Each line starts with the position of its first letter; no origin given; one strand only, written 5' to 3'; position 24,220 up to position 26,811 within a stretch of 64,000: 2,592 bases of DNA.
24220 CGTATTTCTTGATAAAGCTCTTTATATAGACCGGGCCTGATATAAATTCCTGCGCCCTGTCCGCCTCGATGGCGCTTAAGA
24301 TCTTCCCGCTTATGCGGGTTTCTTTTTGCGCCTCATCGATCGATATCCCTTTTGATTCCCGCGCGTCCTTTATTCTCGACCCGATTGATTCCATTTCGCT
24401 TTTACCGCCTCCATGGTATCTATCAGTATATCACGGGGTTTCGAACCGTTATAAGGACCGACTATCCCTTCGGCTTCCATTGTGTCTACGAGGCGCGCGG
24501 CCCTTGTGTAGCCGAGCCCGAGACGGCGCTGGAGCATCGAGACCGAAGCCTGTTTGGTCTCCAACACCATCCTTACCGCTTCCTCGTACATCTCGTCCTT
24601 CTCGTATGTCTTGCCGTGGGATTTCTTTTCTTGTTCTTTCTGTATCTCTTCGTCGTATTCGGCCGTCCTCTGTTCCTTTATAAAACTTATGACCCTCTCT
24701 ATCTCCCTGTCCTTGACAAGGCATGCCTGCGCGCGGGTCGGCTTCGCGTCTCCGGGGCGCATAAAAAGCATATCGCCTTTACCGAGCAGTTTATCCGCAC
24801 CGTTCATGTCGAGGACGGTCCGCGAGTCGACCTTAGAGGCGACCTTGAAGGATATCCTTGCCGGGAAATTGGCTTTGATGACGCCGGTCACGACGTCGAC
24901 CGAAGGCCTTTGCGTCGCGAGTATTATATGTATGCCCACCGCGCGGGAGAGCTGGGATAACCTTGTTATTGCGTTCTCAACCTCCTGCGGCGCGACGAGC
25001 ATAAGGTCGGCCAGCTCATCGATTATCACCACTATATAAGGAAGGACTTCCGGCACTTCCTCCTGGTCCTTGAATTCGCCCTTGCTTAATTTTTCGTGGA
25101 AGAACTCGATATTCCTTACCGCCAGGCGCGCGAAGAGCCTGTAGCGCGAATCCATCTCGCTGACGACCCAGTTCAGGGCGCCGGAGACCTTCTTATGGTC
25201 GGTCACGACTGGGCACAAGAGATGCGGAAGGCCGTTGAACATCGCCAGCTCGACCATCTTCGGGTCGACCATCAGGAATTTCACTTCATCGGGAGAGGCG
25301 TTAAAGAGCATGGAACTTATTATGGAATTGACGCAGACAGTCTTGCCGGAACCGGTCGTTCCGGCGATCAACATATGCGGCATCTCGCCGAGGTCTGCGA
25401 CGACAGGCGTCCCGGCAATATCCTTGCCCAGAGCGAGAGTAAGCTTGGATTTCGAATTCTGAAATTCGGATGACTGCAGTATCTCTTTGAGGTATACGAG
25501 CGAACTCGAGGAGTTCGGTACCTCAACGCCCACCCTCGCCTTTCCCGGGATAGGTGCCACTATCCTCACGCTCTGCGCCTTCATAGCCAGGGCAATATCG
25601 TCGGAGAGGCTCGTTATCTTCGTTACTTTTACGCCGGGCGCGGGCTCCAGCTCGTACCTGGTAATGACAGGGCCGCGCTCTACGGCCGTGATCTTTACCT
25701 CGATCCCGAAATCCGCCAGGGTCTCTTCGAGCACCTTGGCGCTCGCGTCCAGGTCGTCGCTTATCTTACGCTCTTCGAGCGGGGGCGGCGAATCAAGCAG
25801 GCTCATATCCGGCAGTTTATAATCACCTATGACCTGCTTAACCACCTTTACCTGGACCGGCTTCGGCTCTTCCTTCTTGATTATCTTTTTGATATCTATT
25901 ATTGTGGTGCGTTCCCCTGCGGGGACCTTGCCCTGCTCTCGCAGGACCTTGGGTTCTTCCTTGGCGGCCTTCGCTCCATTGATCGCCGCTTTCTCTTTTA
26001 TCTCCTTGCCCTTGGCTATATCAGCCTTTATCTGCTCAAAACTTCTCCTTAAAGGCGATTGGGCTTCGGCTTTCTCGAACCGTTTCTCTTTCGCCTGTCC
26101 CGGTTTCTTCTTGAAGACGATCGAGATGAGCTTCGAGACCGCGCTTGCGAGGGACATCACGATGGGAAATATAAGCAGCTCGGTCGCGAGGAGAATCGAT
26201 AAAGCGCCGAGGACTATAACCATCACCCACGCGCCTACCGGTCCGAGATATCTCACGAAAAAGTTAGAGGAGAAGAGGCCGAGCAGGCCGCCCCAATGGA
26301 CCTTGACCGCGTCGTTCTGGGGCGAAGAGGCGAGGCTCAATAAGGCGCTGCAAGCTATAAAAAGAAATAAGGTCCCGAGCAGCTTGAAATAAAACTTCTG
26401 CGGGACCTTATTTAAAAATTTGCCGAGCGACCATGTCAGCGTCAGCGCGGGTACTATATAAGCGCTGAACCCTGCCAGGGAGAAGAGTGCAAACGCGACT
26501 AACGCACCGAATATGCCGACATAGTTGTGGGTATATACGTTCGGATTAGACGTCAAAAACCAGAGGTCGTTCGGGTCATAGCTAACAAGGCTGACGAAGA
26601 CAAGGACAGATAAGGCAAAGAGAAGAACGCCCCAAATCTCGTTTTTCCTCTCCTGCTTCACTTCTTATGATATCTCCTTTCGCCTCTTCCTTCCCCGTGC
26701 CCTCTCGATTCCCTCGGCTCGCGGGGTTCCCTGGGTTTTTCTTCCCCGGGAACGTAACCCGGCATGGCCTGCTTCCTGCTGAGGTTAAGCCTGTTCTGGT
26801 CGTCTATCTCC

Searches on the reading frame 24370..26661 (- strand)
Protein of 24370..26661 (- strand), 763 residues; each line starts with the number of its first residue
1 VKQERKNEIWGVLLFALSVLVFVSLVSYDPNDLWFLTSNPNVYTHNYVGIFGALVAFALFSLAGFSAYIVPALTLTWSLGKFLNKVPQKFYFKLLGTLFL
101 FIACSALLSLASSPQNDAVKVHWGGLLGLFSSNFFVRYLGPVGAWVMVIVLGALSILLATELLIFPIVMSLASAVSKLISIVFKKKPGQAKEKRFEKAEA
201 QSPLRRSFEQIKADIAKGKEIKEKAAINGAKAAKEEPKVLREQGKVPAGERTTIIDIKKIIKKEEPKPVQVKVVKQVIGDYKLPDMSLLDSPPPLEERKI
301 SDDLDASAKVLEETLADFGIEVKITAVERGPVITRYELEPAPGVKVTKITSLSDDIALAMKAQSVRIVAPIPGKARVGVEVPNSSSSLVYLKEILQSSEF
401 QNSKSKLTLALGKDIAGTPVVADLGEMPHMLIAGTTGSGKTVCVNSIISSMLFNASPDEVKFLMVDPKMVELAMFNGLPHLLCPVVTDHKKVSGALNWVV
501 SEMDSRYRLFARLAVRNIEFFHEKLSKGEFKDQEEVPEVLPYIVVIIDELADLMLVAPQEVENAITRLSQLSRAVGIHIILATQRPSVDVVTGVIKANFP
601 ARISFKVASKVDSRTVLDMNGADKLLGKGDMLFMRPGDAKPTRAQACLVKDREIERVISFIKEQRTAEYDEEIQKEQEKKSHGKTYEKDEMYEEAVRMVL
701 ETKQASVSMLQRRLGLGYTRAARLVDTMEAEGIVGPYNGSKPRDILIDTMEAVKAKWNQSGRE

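Call 41: search_protein_families(library=pfam, proteins=[window:24370-26661:-], max_evalue=0.0001)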
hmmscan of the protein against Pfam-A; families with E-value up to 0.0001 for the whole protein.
window:24370-26661:- (763 aa): 4 families
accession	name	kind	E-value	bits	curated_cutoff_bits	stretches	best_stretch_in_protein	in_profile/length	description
PF01580.24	FtsK_SpoIIIE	-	4.2e-68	229.5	24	1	391-588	2-221/221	FtsK/SpoIIIE family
PF17854.6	FtsK_alpha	-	1.8e-34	118.4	22.9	1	283-383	1-101/101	FtsK alpha domain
PF09397.16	FtsK_gamma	-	1.5e-29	101.9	30.6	1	687-747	2-62/63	Ftsk gamma domain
PF13491.11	FtsK_4TM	-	6.4e-29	101.3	23.1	1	4-164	2-163/171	4TM region of DNA translocase FtsK/SpoIIIE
